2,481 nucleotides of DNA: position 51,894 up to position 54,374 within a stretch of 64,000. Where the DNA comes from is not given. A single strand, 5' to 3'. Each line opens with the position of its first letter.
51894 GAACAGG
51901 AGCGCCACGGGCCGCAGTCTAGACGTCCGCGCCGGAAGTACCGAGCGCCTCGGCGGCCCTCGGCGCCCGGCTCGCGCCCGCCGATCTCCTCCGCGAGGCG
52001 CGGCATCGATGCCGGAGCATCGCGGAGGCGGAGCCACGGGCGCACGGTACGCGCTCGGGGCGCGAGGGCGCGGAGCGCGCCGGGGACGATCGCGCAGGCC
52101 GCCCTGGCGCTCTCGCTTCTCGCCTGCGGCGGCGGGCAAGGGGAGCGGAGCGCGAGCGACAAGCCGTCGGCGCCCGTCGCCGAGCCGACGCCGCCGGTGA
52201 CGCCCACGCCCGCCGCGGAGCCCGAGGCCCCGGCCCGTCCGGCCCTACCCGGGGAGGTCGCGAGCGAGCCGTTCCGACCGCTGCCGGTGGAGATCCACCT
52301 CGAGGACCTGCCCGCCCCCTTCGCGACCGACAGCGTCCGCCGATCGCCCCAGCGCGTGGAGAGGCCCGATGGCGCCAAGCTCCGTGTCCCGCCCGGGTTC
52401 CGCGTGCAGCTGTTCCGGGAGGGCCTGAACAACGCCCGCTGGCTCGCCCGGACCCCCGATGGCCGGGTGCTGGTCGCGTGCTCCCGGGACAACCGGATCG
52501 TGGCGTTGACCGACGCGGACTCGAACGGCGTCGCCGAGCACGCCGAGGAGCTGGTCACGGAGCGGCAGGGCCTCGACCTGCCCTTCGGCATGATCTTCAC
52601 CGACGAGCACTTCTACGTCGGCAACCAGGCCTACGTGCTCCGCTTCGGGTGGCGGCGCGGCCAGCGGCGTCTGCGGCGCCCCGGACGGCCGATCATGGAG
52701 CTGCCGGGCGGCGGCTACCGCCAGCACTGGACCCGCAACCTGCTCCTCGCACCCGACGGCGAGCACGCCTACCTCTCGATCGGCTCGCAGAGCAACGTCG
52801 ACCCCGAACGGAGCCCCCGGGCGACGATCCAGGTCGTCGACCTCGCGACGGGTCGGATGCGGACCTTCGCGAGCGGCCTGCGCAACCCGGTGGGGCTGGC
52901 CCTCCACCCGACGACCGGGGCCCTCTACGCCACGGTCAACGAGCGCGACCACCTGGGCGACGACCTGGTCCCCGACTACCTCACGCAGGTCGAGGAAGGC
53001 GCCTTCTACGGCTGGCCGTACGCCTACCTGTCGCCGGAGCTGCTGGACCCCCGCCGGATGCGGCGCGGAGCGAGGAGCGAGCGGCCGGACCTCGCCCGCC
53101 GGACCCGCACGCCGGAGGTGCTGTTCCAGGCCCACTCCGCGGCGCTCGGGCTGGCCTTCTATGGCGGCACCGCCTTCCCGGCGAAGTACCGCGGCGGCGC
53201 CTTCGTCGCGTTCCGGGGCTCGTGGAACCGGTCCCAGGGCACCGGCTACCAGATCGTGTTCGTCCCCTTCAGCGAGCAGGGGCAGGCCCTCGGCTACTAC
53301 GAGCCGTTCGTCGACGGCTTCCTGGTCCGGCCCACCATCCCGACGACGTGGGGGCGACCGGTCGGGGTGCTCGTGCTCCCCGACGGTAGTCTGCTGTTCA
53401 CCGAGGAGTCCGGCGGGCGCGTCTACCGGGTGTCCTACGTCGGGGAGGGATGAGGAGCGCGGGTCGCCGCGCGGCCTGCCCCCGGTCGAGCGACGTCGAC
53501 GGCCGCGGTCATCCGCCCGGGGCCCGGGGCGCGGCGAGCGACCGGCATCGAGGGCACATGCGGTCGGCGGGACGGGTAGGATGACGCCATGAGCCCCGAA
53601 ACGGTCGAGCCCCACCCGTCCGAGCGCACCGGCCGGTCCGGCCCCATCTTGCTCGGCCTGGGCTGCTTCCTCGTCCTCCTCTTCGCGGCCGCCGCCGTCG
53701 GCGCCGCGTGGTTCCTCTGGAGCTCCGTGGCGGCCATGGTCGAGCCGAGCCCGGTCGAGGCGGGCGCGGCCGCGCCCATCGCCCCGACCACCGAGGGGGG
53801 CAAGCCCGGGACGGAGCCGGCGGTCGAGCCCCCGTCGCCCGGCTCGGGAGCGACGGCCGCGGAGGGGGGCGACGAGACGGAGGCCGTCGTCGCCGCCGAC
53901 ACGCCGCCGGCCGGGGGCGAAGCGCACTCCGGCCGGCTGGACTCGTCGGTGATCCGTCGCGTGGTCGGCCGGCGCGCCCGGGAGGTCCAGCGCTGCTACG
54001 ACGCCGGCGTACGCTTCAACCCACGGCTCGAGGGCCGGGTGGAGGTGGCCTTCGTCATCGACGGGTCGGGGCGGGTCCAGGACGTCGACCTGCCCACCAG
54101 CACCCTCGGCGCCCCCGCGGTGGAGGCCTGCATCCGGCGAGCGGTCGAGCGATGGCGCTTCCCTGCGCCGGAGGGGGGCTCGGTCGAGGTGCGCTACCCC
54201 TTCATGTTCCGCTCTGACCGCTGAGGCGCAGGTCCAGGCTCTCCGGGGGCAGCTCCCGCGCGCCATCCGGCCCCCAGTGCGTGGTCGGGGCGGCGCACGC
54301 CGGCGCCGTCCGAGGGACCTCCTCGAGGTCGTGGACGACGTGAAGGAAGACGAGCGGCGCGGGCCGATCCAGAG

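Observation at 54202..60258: Complete tmoABCDEF-type four-component aromatic/alkene monooxygenase operon plus ALDH, with visibly lower GC than flanks (probable horizontal acquisition)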

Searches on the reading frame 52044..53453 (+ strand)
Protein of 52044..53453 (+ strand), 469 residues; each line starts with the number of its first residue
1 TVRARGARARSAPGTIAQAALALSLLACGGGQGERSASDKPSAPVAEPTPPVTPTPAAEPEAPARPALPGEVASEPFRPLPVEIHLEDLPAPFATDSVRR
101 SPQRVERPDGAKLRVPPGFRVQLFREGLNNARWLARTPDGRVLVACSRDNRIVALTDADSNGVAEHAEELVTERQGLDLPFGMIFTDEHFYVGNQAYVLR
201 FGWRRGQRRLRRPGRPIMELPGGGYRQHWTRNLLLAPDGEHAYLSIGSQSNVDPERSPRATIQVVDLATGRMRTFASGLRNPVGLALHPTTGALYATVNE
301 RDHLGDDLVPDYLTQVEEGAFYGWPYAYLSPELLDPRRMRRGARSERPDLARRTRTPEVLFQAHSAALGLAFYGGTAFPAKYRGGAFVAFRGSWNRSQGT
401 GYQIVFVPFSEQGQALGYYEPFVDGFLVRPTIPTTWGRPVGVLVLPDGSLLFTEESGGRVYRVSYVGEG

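Call 12: search_protein_families(library=pfam, proteins=[window:52044-53453:+])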
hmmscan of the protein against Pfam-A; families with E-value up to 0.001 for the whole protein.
window:52044-53453:+ (469 aa): 2 families
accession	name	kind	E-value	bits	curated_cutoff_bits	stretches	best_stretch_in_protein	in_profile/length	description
PF07995.17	GSDH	-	5.8e-12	46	25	1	270-389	171-276/332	Glucose / Sorbosone dehydrogenase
PF22807.2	TrAA12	-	0.00028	19.7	30.9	0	357-460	274-375/463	TrAA12-like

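Call 60: find_related_loci(query=window:52044-53450:+, collection=metagenome_contigs, flank=10000)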
Query window:52044-53450:+ (469 aa) in metagenome_contigs; peptide patterns used: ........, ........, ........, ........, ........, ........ (x = any residue, [..] = any of these).
553 stretches matched a pattern; 54 encode a relative of the query (tblastn E <= 1e-3); 54 distinct loci.
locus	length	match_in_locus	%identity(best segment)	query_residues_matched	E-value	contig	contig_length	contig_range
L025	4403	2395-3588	61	68-465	2e-159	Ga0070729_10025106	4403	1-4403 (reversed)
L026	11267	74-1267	61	68-465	1e-155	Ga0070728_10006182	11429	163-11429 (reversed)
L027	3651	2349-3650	59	7-443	2e-158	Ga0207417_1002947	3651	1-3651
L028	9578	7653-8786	46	83-469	6e-96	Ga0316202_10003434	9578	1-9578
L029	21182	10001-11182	44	66-467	2e-92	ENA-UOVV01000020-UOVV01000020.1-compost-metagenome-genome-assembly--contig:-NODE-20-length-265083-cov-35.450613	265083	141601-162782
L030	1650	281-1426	43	84-465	2e-97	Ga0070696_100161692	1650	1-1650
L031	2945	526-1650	43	90-465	4e-93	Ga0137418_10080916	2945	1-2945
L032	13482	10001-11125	41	89-464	2e-90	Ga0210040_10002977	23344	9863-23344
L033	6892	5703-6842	43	83-465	5e-90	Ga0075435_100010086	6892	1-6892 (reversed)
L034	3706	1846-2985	43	83-465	8e-91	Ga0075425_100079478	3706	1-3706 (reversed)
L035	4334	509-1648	42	83-465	2e-89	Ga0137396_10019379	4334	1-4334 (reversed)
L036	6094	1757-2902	44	83-467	8e-89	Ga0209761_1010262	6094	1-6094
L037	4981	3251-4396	44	83-467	7e-89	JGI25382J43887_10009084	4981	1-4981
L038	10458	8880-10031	42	83-467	1e-87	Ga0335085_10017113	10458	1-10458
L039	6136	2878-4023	43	75-468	4e-86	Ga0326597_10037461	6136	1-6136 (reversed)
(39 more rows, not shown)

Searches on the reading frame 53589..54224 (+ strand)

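Call 12: search_protein_families(library=pfam, proteins=[window:53589-54224:+])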
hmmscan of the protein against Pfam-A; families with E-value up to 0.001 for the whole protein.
window:53589-54224:+ (211 aa): 1 family
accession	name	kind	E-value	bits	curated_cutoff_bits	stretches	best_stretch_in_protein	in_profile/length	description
PF03544.19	TonB_C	-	6e-07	30.3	24.6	1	146-208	13-78/79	Gram-negative bacterial TonB protein C-terminal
